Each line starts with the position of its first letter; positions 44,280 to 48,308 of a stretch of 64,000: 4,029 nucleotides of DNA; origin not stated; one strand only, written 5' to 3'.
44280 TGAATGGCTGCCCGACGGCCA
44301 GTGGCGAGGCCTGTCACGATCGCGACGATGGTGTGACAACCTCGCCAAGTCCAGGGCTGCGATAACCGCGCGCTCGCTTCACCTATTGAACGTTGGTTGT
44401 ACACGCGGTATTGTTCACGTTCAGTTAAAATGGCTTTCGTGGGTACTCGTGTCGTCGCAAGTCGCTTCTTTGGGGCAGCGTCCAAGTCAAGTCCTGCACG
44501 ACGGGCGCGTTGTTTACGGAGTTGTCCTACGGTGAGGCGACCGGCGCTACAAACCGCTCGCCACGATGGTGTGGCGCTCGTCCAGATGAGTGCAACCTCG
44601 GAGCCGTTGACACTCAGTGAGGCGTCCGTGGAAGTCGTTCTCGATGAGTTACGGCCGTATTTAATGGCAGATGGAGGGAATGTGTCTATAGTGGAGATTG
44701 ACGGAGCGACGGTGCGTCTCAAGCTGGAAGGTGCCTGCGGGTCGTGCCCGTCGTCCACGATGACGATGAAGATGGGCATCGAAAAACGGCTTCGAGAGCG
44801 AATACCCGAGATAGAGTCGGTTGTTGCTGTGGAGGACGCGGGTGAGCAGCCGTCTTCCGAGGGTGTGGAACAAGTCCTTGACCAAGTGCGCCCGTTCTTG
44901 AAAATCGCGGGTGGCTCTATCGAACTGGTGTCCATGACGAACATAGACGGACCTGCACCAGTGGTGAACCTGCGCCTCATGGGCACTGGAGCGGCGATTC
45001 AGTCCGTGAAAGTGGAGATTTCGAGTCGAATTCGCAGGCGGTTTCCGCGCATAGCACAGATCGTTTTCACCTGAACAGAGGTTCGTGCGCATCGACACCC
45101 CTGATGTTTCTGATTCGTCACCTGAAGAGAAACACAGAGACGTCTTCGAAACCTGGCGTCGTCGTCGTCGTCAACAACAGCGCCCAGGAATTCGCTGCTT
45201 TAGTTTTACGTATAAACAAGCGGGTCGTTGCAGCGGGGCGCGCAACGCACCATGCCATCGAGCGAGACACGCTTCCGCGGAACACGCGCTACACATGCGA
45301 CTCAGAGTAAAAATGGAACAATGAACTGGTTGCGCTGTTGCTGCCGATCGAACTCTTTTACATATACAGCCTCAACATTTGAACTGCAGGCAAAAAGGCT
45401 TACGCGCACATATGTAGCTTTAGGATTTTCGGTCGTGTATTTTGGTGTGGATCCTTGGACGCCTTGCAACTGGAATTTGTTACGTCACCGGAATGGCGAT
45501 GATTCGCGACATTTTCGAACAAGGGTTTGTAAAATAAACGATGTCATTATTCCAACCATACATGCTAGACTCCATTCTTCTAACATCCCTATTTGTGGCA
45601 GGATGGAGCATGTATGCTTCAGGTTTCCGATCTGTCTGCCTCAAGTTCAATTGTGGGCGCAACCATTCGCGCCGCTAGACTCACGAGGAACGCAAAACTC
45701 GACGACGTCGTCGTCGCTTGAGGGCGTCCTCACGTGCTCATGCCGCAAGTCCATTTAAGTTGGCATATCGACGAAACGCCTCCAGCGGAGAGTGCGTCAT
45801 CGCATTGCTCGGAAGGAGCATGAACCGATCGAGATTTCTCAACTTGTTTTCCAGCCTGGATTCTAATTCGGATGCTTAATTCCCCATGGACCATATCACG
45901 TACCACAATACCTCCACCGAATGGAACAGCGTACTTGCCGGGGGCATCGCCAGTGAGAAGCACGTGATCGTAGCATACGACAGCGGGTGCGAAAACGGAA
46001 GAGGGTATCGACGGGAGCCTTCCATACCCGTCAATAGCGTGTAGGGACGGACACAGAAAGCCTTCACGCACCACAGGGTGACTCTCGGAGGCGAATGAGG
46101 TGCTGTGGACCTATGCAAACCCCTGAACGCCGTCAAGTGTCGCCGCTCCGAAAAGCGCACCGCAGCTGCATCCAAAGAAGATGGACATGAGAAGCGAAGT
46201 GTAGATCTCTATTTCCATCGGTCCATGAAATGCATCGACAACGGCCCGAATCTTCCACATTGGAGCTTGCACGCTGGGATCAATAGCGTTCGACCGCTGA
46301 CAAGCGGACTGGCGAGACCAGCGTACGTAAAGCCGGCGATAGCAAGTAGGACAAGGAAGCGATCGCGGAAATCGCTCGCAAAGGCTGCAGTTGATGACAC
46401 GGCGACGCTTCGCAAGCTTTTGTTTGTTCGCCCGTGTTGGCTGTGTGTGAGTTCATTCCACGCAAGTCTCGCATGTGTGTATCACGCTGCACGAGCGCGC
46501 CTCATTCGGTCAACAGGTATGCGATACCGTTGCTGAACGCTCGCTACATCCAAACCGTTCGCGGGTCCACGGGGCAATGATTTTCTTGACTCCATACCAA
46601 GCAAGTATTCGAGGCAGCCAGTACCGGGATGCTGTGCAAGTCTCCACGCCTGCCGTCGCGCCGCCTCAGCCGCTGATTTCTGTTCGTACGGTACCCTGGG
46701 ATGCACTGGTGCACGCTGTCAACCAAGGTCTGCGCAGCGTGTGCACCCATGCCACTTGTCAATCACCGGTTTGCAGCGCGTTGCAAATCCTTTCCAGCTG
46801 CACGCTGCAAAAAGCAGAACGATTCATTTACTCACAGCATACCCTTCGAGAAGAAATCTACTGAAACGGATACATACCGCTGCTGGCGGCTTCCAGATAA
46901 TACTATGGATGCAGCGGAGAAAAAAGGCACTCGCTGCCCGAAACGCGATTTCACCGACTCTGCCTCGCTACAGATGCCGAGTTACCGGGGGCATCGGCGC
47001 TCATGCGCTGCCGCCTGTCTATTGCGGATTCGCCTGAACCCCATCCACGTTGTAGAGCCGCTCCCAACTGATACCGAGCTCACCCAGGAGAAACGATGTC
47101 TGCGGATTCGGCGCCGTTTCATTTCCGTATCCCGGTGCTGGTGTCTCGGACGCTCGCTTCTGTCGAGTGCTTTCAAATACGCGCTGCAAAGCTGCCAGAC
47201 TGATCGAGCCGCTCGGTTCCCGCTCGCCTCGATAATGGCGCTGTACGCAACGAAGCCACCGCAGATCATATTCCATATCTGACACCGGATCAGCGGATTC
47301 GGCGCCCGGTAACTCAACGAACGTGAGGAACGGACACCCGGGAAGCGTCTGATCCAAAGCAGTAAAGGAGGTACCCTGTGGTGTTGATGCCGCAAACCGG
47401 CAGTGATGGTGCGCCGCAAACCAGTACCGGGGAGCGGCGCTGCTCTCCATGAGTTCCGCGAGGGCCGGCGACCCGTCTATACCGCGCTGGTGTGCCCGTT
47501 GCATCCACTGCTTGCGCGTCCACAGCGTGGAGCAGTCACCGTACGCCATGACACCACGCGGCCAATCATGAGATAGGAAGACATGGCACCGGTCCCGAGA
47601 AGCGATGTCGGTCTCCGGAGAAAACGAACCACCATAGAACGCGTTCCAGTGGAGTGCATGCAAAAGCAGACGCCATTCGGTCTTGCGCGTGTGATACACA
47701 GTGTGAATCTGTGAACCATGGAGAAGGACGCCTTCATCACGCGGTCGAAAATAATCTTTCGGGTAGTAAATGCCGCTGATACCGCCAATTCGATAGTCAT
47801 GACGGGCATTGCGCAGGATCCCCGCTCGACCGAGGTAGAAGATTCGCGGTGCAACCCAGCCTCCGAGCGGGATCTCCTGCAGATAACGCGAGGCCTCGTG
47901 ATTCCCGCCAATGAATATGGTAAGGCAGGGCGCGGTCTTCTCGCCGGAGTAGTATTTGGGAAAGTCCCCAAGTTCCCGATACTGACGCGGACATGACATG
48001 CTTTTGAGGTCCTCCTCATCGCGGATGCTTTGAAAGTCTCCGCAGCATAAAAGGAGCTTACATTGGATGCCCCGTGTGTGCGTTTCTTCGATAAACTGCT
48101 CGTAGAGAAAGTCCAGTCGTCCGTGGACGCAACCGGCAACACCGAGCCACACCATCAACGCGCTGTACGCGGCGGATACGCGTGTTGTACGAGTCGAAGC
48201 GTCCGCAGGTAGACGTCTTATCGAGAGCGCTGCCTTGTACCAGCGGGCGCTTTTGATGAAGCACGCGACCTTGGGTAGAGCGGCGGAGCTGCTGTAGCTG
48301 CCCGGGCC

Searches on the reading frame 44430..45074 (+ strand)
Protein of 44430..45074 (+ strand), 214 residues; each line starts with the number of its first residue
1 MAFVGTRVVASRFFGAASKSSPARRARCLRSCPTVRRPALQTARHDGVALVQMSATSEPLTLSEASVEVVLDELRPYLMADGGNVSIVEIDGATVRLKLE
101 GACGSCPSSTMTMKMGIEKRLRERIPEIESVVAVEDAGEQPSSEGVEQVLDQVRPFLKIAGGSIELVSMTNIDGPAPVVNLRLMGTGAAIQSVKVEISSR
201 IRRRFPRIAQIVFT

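Call 79: find_encoding_contigs(protein=window:44430-45074:+, flank=10000, max_places=10)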
Protein window:44430-45074:+ (214 aa): no gene with exactly this product is on record in the collection.

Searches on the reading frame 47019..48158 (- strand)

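Call 30: search_protein_families(library=pfam, proteins=[window:47019-48158:-], max_evalue=0.01)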
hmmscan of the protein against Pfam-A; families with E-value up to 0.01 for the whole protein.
window:47019-48158:- (379 aa): 1 family
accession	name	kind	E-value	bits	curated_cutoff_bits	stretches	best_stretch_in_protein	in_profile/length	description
PF05011.18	DBR1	-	9.4e-06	26.5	26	1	262-304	3-47/138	Lariat debranching enzyme, C-terminal domain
